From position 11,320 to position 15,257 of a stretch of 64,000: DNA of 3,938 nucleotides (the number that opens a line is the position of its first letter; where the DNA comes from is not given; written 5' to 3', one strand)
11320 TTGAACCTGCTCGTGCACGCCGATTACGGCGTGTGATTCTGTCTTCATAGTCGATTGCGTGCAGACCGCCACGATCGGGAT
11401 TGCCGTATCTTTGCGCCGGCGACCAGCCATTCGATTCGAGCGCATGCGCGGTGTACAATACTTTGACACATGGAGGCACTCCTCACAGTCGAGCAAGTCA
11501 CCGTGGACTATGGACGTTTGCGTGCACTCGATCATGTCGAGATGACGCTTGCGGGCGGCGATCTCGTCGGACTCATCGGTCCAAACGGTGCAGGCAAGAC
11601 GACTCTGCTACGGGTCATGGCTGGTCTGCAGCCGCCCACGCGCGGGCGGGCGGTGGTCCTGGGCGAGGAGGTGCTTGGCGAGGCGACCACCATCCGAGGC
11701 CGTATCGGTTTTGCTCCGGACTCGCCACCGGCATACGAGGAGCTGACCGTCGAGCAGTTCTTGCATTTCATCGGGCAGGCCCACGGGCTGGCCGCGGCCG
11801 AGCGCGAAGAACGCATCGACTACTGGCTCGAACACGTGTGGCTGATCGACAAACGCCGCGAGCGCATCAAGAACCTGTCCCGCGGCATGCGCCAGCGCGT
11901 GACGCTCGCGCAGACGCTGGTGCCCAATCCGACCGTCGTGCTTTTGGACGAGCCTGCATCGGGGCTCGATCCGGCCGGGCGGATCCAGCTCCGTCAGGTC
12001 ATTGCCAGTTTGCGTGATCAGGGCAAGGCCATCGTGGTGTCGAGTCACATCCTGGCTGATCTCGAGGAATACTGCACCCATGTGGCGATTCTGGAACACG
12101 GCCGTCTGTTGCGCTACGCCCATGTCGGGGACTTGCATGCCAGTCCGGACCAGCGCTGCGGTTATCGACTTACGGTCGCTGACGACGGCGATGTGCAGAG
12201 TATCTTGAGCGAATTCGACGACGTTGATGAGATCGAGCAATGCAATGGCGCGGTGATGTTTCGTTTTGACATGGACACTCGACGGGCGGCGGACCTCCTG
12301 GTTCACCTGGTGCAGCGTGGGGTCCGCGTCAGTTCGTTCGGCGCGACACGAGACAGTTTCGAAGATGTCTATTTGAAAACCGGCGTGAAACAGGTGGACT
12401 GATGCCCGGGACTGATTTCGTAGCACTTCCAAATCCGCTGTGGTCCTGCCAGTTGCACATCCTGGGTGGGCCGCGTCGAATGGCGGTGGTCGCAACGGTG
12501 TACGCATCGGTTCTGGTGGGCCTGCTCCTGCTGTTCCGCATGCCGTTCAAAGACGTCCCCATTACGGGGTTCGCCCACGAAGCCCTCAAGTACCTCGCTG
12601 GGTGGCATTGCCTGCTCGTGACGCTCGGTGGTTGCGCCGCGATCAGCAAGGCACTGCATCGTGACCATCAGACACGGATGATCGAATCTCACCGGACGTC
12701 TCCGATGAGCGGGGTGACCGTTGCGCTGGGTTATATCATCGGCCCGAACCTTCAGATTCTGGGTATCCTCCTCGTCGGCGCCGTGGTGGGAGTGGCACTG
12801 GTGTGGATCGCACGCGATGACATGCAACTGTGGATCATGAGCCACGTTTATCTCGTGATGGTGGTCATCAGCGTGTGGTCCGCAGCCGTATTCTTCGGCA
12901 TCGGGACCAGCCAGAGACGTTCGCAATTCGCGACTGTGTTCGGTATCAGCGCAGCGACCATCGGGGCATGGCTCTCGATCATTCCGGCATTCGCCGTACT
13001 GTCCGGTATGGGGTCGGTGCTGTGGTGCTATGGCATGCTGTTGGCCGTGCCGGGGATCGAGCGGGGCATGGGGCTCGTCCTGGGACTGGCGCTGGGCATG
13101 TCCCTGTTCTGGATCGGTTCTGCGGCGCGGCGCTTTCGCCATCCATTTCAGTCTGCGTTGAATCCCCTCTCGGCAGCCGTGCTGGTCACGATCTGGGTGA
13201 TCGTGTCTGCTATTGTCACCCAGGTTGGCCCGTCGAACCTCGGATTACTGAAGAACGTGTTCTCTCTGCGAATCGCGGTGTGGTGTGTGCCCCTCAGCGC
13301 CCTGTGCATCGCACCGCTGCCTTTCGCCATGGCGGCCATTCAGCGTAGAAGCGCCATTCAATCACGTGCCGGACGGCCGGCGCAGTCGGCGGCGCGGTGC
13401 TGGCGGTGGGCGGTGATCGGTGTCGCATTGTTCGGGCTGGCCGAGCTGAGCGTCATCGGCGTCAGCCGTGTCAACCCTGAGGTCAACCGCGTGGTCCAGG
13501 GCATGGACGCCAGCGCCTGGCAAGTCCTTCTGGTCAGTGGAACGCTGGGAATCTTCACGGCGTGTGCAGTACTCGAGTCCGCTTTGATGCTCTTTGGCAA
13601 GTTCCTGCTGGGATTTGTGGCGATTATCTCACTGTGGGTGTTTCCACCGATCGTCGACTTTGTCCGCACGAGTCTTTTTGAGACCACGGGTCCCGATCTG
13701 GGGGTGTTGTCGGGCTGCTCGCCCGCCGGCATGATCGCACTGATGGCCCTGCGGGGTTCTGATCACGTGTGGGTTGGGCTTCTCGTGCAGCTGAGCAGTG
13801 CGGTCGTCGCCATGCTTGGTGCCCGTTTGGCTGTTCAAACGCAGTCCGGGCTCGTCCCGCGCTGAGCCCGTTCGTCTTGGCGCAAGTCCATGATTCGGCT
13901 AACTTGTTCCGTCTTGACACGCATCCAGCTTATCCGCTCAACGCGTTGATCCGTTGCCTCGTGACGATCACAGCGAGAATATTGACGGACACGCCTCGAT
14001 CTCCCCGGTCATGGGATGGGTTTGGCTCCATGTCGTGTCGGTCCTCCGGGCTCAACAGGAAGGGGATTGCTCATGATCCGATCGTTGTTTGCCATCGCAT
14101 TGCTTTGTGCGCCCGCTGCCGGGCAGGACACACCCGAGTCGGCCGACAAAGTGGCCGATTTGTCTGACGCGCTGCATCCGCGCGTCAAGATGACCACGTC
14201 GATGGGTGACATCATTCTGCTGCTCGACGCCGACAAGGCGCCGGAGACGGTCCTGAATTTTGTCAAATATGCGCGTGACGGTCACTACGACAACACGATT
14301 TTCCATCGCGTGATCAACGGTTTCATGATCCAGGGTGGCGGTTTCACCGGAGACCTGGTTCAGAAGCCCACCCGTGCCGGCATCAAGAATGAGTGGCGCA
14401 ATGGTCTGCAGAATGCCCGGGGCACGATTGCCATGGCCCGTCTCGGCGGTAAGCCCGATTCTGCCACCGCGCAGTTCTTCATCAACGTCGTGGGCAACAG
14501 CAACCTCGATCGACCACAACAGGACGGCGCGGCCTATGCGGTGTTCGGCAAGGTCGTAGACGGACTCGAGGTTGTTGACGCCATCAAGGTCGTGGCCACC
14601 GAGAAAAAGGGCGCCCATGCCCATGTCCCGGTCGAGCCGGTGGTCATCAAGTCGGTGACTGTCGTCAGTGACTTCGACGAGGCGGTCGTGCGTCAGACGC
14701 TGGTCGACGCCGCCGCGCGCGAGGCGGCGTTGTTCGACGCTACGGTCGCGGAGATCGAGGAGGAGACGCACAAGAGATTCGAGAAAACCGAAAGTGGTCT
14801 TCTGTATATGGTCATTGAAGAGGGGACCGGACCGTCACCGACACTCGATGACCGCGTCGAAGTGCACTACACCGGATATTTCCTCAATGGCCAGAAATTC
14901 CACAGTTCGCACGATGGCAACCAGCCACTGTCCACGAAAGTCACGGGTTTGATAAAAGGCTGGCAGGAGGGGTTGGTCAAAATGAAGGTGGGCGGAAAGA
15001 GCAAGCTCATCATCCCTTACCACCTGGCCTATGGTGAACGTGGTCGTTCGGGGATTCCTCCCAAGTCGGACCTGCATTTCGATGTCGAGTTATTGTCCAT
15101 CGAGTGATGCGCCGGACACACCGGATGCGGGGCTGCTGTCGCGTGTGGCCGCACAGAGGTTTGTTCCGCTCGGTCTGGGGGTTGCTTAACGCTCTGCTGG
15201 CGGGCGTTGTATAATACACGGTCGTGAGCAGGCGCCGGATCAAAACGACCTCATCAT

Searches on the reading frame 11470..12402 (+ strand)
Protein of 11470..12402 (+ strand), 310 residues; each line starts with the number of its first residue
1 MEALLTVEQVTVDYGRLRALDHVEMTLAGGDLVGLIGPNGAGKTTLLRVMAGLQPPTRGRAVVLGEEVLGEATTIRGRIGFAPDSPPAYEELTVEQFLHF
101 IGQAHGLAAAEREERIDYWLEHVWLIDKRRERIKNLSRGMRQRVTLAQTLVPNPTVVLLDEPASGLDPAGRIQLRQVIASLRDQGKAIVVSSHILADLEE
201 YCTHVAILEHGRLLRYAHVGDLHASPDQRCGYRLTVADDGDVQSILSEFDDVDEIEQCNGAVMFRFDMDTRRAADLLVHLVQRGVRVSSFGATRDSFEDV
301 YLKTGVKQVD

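Call 42: search_protein_families(library=pfam, proteins=[window:11470-12402:+], max_evalue=0.00001)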
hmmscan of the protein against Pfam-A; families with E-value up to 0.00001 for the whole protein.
window:11470-12402:+ (310 aa): 2 families
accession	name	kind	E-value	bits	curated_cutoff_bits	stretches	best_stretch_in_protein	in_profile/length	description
PF00005.33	ABC_tran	-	2.5e-29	103.1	25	1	20-163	1-136/137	ABC transporter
PF13304.12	AAA_21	-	2.4e-11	44.7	27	0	131-194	233-299/304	AAA domain, putative AbiEii toxin, Type IV TA system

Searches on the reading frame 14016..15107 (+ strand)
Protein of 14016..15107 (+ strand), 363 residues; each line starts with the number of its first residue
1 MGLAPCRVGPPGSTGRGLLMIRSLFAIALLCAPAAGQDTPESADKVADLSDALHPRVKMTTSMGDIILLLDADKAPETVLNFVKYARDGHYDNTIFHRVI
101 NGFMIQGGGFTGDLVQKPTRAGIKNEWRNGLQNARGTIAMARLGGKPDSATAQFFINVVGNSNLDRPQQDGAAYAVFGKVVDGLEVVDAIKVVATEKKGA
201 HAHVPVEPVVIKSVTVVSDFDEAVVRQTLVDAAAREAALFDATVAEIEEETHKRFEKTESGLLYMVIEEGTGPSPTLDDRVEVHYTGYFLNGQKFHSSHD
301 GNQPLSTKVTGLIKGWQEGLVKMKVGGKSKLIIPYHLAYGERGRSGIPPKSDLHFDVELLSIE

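Call 43: search_protein_families(library=pfam, proteins=[window:14016-15107:+], max_evalue=0.00001)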
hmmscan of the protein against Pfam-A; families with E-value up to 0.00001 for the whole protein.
window:14016-15107:+ (363 aa): 2 families
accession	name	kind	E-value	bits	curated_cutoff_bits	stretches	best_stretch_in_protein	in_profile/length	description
PF00160.26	Pro_isomerase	-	9.2e-45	153.2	21.7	1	57-216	2-159/159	Cyclophilin type peptidyl-prolyl cis-trans isomerase/CLD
PF00254.34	FKBP_C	-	3.5e-28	98.2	21.1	1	274-360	3-94/94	FKBP-type peptidyl-prolyl cis-trans isomerase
